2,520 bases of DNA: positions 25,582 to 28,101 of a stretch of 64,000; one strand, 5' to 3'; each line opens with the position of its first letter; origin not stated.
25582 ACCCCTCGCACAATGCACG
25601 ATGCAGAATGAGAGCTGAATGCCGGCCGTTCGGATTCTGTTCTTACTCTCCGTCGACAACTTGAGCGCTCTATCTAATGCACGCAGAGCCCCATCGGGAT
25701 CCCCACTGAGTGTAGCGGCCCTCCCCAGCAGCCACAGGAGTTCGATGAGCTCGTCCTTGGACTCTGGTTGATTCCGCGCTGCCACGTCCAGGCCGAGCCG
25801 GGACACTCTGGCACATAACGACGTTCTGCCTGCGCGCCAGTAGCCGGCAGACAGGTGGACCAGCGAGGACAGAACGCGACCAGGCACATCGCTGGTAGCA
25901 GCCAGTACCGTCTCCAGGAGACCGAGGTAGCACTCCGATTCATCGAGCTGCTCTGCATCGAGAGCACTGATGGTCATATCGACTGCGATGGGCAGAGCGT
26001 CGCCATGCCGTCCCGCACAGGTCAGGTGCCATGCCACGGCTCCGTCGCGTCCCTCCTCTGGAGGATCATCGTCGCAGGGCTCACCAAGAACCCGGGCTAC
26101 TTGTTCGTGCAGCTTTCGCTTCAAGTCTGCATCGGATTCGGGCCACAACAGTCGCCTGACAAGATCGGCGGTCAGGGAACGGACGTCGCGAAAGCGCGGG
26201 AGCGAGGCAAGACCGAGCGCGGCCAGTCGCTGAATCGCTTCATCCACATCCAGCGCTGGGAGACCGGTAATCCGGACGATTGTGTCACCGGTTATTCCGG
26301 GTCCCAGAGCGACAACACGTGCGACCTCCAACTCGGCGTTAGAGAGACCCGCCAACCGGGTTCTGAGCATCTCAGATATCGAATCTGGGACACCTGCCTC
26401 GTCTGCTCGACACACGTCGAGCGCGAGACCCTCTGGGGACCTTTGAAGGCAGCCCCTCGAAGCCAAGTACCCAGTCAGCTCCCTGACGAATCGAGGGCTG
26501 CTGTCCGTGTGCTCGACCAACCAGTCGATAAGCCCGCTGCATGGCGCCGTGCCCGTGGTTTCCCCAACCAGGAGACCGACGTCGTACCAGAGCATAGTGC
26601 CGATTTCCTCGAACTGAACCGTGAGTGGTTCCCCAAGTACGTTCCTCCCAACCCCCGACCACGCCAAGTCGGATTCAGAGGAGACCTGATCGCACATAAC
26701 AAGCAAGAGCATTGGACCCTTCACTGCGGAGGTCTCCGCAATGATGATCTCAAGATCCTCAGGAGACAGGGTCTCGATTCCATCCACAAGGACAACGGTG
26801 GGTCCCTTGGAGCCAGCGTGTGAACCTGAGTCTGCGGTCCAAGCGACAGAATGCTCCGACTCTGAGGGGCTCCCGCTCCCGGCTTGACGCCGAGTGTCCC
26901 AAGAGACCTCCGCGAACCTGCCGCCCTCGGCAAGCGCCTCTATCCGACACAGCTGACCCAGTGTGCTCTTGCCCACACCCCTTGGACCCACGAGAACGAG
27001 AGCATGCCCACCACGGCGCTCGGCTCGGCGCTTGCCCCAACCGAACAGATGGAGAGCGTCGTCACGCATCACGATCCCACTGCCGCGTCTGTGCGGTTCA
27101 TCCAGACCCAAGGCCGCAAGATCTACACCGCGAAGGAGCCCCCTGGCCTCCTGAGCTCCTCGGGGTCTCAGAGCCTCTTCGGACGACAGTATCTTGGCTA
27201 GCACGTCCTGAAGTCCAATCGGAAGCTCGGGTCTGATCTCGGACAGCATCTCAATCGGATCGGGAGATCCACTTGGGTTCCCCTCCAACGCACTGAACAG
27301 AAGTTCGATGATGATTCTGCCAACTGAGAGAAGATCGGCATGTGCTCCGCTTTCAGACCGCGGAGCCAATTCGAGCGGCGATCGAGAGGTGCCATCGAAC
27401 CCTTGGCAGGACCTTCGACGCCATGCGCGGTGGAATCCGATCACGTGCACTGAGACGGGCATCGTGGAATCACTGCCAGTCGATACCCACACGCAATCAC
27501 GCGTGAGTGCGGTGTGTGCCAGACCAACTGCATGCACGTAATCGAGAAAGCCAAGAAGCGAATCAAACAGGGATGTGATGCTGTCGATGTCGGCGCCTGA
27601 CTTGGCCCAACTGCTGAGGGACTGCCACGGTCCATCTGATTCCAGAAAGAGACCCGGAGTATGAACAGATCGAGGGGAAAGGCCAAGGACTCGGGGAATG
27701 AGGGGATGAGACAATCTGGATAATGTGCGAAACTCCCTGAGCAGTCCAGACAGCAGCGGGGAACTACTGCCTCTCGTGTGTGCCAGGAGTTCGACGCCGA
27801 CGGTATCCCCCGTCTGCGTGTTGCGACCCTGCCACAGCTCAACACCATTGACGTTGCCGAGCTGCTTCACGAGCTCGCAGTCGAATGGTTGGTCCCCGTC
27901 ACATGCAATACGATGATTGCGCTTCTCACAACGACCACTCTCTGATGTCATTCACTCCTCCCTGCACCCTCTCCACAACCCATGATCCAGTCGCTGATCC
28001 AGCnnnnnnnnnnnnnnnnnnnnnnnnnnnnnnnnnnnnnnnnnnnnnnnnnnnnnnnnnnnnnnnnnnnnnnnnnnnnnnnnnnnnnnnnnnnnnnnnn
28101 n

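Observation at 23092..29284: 1619-aa sigma-54 activator fused to a pseudokinase, STAND-like NTPase, TPR and GAF modules, next to a 7TM HD-GYP phosphodiesterase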

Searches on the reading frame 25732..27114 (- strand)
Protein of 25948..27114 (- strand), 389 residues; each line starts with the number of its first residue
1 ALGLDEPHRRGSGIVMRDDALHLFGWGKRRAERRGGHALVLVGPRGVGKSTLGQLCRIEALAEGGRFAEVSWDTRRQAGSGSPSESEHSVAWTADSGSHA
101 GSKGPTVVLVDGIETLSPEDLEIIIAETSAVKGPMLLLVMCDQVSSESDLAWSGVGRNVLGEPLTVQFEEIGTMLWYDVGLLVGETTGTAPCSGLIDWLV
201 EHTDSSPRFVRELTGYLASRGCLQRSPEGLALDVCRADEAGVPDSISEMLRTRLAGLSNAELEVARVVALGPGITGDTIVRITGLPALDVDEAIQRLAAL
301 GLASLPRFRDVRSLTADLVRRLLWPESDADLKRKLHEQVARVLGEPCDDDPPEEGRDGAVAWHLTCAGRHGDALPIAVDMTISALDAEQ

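Call 9: search_protein_families(library=pfam, proteins=[window:25948-27114:-], max_evalue=10)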
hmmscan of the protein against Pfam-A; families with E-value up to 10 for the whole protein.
seq(389 aa): 13 families
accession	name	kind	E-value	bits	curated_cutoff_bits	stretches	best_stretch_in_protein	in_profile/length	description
PF13191.12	AAA_16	-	5.9e-05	24.1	32.6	1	30-73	18-61/167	AAA ATPase domain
PF13401.12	AAA_22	-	0.0014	19.3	27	1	35-124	4-104/130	AAA domain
PF13173.12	AAA_14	-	0.009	16.5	27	1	37-79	3-44/129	AAA domain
PF00004.35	AAA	-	0.017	16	21.2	1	40-120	2-73/131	ATPase family associated with various cellular activities (AAA)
PF13604.12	AAA_30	-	0.026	14.7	27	1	37-131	19-115/191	AAA domain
PF12802.13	MarR_2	-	0.033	14.8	27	1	256-303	2-50/61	MarR family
PF24389.1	ORC-CDC6-like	-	0.034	13.3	27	1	39-62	35-58/571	ORC-CDC6-like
PF13555.12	AAA_29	-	0.093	12.9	27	1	33-52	21-38/61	P-loop containing region of AAA domain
PF00005.33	ABC_tran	-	0.14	13.2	25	1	36-56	11-31/137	ABC transporter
PF01078.27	Mg_chelatase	-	0.14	11.9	20.3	1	35-54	21-40/207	Magnesium chelatase, subunit ChlI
PF04079.22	SMC_ScpB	-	0.17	11.9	27.4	1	246-303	69-124/160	Segregation and condensation complex subunit ScpB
PF20720.3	nSTAND3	-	0.26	11.4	27.2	1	37-70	18-51/155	Novel STAND NTPase 3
PF03193.22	RsgA_GTPase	-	0.27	11.5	30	1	36-53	106-123/174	RsgA GTPase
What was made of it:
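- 26182..27066 (-): STAND-like NOD (aa 296-590): P-loop NTPase, helical domain and winged helix. Walker A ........(T); Walker B VVLVD-G. AAA_16 sub-threshold at 24.1 bits (call 9).
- On STAND NTPase (MalT/PknK clade): AAA_16 on the NOD region scores 24.1 bits against cut-off 32.6 (call 9).
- Checked: It is only a sub-threshold AAA_16 hit (24.1 bits against a cut-off of 32.6; call 9).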

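Call 52: search_solved_structures(query=A2, max_evalue=0.01)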
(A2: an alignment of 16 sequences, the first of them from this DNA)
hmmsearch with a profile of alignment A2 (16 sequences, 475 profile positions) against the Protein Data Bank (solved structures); distinct sequences matched with E-value up to 0.01: 242 (the best 60 are shown).
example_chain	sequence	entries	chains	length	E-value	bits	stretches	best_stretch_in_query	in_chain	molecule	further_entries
8bu0_A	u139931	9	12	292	9.9e-10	40.9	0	361-466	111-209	Consensus tetratricopeptide repeat protein | Crystal structure of an 8-repeat consensus TPR superhelix with Zinc. | Monomer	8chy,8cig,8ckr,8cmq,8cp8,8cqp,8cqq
6c2u_A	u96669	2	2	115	2.8e-09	39.4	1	16-70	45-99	phosphate-loop protein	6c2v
9qhb_A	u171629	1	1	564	8.6e-09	37.8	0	389-471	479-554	Engineered tetratricopeptide repeat protein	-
1f48_A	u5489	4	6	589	2.6e-08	36.3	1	14-126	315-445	ARSENITE-TRANSLOCATING ATPASE | ARSENICAL PUMP-DRIVING ATPASE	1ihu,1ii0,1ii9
3g5u_A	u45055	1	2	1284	7.2e-08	34.8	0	75-177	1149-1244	Multidrug resistance protein 1a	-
3g60_A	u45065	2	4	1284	7.2e-08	34.8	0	75-177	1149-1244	Multidrug resistance protein 1a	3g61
7niu_A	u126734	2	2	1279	1.5e-07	33.7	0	86-173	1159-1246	Isoform 2 of Phosphatidylcholine translocator ABCB4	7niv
6ujw_A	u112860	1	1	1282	2.2e-07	33.2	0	75-173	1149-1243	ATP-dependent translocase ABCB1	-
6ujp_A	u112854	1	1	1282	2.2e-07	33.2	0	75-173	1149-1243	ATP-dependent translocase ABCB1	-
6ujs_A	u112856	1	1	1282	2.2e-07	33.2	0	75-173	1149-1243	ATP-dependent translocase ABCB1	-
6ujr_A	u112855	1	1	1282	2.2e-07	33.2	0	75-173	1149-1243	ATP-dependent translocase ABCB1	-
4m1m_A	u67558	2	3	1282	2.2e-07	33.2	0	75-173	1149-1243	Multidrug resistance protein 1A | ATP-dependent translocase ABCB1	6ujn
6ujt_A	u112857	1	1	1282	2.2e-07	33.2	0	75-173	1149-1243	ATP-dependent translocase ABCB1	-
4m2s_A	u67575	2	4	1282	2.2e-07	33.2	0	75-173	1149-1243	Multidrug resistance protein 1A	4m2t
5kpi_A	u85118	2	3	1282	2.2e-07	33.2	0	75-173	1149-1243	Multidrug resistance protein 1A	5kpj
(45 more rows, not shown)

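Call 63: predict_structure(alignment_id=A2)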
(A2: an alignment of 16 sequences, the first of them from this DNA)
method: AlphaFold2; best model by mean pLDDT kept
length: 451 residues; sequences in the alignment: 16
mean_pLDDT: 79.9   pTM: 0.58
mean pLDDT of the five models: 79.9, 79.5, 79.4, 79.0, 76.2
residues with pLDDT >= 90: 124; 70-90: 247; 50-70: 38; < 50: 42
segments of 3 or more residues with pLDDT < 50: 1-5, 65-91, 296-305
pLDDT, mean of each block of 10 residues (from residue 1): 50 87 88 78 84 82 53 37 41 78 84 83 87 71 72 82 77 88 88 76 88 91 85 76 85 90 85 90 79 51 58 85 94 74 72 93 94 92 90 89 90 95 94 84 84 83
secondary structure, 60 per line:
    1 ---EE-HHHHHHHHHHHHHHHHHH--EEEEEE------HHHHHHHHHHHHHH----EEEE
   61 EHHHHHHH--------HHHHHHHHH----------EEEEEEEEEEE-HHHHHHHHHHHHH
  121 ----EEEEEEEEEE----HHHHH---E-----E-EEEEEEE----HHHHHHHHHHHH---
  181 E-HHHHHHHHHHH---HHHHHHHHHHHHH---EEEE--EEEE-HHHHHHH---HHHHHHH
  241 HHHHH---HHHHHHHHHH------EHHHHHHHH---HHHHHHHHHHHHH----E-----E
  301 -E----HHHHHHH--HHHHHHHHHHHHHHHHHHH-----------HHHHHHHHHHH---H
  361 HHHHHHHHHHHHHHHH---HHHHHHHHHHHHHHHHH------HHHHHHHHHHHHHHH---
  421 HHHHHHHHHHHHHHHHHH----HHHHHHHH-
elements in order: H7-24 E27-32 H39-52 E57-61 H62-68 H77-85 E96-106 H108-120 E125-134 H139-143 E155-161 H166-177 H183-193 H197-209 E213-216 E219-222 H224-230 H234-245 H249-258 H266-273 H277-289 H307-313 H316-334 H346-356 H360-376 H380-396 H403-417 H421-438 H443-450
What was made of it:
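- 26182..27066 (-): AF2 model pLDDT 80 (call 63).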

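Call 66: fold_search(model_id=the predicted structure, library=pdb)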
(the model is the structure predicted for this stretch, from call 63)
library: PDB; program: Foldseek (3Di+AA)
matches with E <= 10: 1461; with E <= 0.001: 64
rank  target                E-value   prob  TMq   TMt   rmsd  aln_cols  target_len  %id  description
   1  3shf                  3.5e-07  1.00  0.30  0.13  20.9       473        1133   14  Crystal structure of the R265S mutant of full-length murine Apaf-1 (released 2011-08-24)
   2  4m9s_B                6.0e-07  1.00  0.38  0.34  10.2       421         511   14  crystal structure of CED-4 bound CED-3 fragment (released 2013-10-23)
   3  3sfz                  7.3e-07  1.00  0.29  0.13  20.7       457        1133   14  Crystal structure of full-length murine Apaf-1 (released 2011-08-24)
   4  1z6t_B                1.1e-06  1.00  0.28  0.23  22.2       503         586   12  Structure of the apoptotic protease-activating factor 1 bound to ADP (released 2005-04-19)
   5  2a5y_B                1.4e-06  1.00  0.42  0.39   8.8       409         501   13  Structure of a CED-4/CED-9 complex (released 2005-10-11)
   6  3j2t_A                2.6e-06  1.00  0.39  0.19  10.4       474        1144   12  An improved model of the human apoptosome (released 2013-04-10)
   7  8jol_B                3.7e-06  1.00  0.40  0.37   9.8       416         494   14  cryo-EM structure of the CED-4/CED-3 holoenzyme (released 2023-06-28)
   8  9zjz                  4.3e-06  1.00  0.28  0.14  21.1       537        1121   12  Human sterile alpha motif domain-containing protein 9 (SAMD9), loss-of-function mutant R685Q/G686C/I968C (released 2026-02-25)
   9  2qby_A                5.9e-06  1.00  0.37  0.43   8.7       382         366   12  Crystal structure of a heterodimer of Cdc6/Orc1 initiators bound to origin DNA (from S. solfataricus) (released 2007-09-11)
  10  7jlv_A                1.4e-05  1.00  0.39  0.40  10.1       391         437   10  Structure of the activated Roq1 resistosome directly recognizing the pathogen effector XopQ (released 2020-12-02)
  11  7jgr_A                1.8e-05  1.00  0.30  0.33  13.6       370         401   11  Structure of Drosophila ORC bound to DNA (84 bp) and Cdc6 (released 2020-09-09)
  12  9qlv_A                3.1e-05  1.00  0.40  0.25   9.4       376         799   14  Cryo-EM structure of Arabidopsis TIR-NLR WRR4A tetramer in complex with effector CCG40 (released 2026-04-08)
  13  7crc_A                4.0e-05  1.00  0.41  0.19   9.1       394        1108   11  Cryo-EM structure of plant NLR RPP1 tetramer in complex with ATR1 (released 2020-12-16)
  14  7jk6_A                4.4e-05  1.00  0.26  0.30  13.8       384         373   10  Structure of Drosophila ORC in the active conformation (released 2020-09-09)
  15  7dfv_B                4.9e-05  1.00  0.42  0.37   7.8       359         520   11  Cryo-EM structure of plant NLR RPP1 tetramer core part (released 2020-12-16)
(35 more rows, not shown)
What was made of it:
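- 26182..27066 (-): Best Foldseek hits Apaf-1, CED-4, NLR resistosomes, SAMD9 and Cdc6/ORC, E 3.5e-7 to 1e-5 (call 66).
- Checked: Its model matches the STAND proteins Apaf-1, CED-4 and plant NLRs best (call 66).
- Foldseek TM-scores for the NOD are low (0.3-0.45; call 66).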

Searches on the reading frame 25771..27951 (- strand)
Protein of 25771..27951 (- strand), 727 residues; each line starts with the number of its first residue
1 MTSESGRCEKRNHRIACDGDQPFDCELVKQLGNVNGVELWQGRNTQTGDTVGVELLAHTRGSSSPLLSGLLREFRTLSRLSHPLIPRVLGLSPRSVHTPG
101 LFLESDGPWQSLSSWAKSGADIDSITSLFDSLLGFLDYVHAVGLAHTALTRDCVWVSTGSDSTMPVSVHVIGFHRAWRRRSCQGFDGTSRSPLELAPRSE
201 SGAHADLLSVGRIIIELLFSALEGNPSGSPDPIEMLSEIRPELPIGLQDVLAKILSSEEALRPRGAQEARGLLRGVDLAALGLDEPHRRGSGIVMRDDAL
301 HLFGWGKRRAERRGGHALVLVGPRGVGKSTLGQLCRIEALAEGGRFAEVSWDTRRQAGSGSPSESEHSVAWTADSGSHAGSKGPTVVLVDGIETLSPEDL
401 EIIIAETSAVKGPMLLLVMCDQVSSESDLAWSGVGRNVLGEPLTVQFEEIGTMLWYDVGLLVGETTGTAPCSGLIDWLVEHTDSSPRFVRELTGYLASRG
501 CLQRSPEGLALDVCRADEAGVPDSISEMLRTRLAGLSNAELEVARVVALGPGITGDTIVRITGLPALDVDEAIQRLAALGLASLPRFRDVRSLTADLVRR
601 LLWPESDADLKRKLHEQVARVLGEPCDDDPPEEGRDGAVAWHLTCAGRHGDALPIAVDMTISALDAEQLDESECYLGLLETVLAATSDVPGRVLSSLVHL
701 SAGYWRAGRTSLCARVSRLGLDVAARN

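Call 10: find_homologous_proteins(query=window:25771-27951:-, max_evalue=0.001)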
Query seq(727 aa): 8000 candidates shared short words with the query, none scored E <= 0.001.

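Call 19: search_protein_representatives(protein=window:25771-27951:-)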
Query: 727 residues. Proteins with E-value up to 0.001 (for the whole library): 452; up to 1e-10: 15; up to 1e-30: 9. The best 150 are listed.
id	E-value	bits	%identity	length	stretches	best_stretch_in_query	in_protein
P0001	0.0e+00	1620.7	100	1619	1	1-727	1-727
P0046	7.0e-64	233.1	32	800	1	35-725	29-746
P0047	2.0e-56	208.4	32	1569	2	460-724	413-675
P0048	2.1e-52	195.1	34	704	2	68-347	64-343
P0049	3.0e-47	178.1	31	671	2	63-347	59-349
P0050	4.8e-47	177.4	29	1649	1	62-723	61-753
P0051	2.5e-34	135.4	28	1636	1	25-717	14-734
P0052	7.7e-33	130.5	32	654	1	381-725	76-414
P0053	4.8e-32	127.8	27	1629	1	31-716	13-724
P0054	1.1e-26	110.0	31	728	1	256-723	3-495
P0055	2.1e-22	95.9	32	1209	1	444-722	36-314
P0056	2.8e-15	72.4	29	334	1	68-291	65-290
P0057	3.0e-13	65.7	26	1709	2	69-343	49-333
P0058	4.5e-13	65.1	29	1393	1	380-647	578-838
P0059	8.8e-12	60.8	27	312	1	35-278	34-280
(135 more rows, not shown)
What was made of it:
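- Tried and rejected: The exhaustive HMMER search found 452 relatives (call 19).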

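Call 38: find_related_loci(query=window:25771-27951:-, collection=genome_contigs, flank=10000)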
Query seq(727 aa) (727 aa) in genome_contigs; peptide patterns used: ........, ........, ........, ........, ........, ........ (x = any residue, [..] = any of these).
91 stretches matched a pattern; 1 encode a relative of the query (tblastn E <= 1e-3); 1 distinct loci.
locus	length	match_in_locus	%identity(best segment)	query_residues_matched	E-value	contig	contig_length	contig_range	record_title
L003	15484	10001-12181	69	1-727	0e+0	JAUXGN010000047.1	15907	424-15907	MAG: Candidatus Eisenbacteria bacterium isolate CSMAG_2930 CSMAG_2930_k117_5350815_length_15907_cov_13.0858, whole genom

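Call 56: find_encoding_contigs(protein=P0050, flank=6000, max_places=2)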
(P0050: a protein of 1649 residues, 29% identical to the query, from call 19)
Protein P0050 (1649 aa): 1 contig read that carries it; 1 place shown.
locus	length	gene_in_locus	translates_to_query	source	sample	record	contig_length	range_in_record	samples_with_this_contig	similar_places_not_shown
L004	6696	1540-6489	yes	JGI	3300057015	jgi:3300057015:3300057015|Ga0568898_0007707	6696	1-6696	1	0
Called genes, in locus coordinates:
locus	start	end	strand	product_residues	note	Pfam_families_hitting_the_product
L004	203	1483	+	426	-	PF20972:MASE9 (weak), PF13487:HD_5, PF01966:HD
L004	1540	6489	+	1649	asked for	PF00069:Pkinase, PF17874:TPR_MalT, PF13424:TPR_12, PF01590:GAF, PF13185:GAF_2, PF00158:Sigma54_activat, PF14532:Sigma54_activ_2, PF25601:AAA_lid_14, +8 more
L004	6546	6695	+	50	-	?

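Call 57: find_encoding_contigs(protein=P0051, flank=6000, max_places=2)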
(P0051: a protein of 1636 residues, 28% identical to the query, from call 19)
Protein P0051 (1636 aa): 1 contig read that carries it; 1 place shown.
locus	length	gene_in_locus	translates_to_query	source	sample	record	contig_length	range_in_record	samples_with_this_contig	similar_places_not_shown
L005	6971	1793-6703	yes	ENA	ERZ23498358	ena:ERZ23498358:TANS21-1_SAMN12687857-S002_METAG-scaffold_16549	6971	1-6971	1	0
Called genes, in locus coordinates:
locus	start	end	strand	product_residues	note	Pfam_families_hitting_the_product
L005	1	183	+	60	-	?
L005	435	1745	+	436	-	PF13487:HD_5, PF01966:HD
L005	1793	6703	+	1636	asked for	PF13424:TPR_12 (weak), PF01590:GAF, PF13185:GAF_2, PF13492:GAF_3, PF00158:Sigma54_activat, PF14532:Sigma54_activ_2, PF25601:AAA_lid_14, PF02954:HTH_8, +2 more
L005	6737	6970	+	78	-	?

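Call 58: find_encoding_contigs(protein=P0053, flank=6000, max_places=2)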
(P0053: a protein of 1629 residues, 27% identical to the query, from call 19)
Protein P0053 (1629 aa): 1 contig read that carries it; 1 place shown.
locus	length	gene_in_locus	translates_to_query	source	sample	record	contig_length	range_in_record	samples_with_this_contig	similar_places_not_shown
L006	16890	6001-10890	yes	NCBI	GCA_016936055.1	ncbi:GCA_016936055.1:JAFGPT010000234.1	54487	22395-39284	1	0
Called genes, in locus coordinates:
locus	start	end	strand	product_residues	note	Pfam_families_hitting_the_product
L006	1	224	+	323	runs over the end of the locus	PF00583:Acetyltransf_1, PF13673:Acetyltransf_10 (faint), PF13508:Acetyltransf_7 (weak), PF00583:Acetyltransf_1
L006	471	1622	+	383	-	PF13784:Fic_N, PF02661:Fic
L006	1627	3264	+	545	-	PF03485:Arg_tRNA_synt_N, PF00750:tRNA-synt_1d, PF05746:DALR_1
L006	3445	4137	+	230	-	-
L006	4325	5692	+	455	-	PF20972:MASE9, PF13487:HD_5, PF01966:HD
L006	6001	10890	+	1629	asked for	PF13191:AAA_16 (weak), PF13432:TPR_16 (weak), PF13424:TPR_12 (weak), PF17874:TPR_MalT, PF00158:Sigma54_activat, PF14532:Sigma54_activ_2, PF25601:AAA_lid_14, PF02954:HTH_8, +5 more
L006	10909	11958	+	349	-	PF00586:AIRS, PF02769:AIRS_C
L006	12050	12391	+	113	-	PF03795:YCII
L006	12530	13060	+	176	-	PF01814:Hemerythrin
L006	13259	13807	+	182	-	-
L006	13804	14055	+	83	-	-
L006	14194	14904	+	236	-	PF09864:MliC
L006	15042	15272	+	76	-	-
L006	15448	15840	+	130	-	PF09719:C_GCAxxG_C_C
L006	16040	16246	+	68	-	-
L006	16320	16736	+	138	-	-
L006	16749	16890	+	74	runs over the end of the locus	-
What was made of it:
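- In L006 the called genes are 308 nt apart (call 58).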
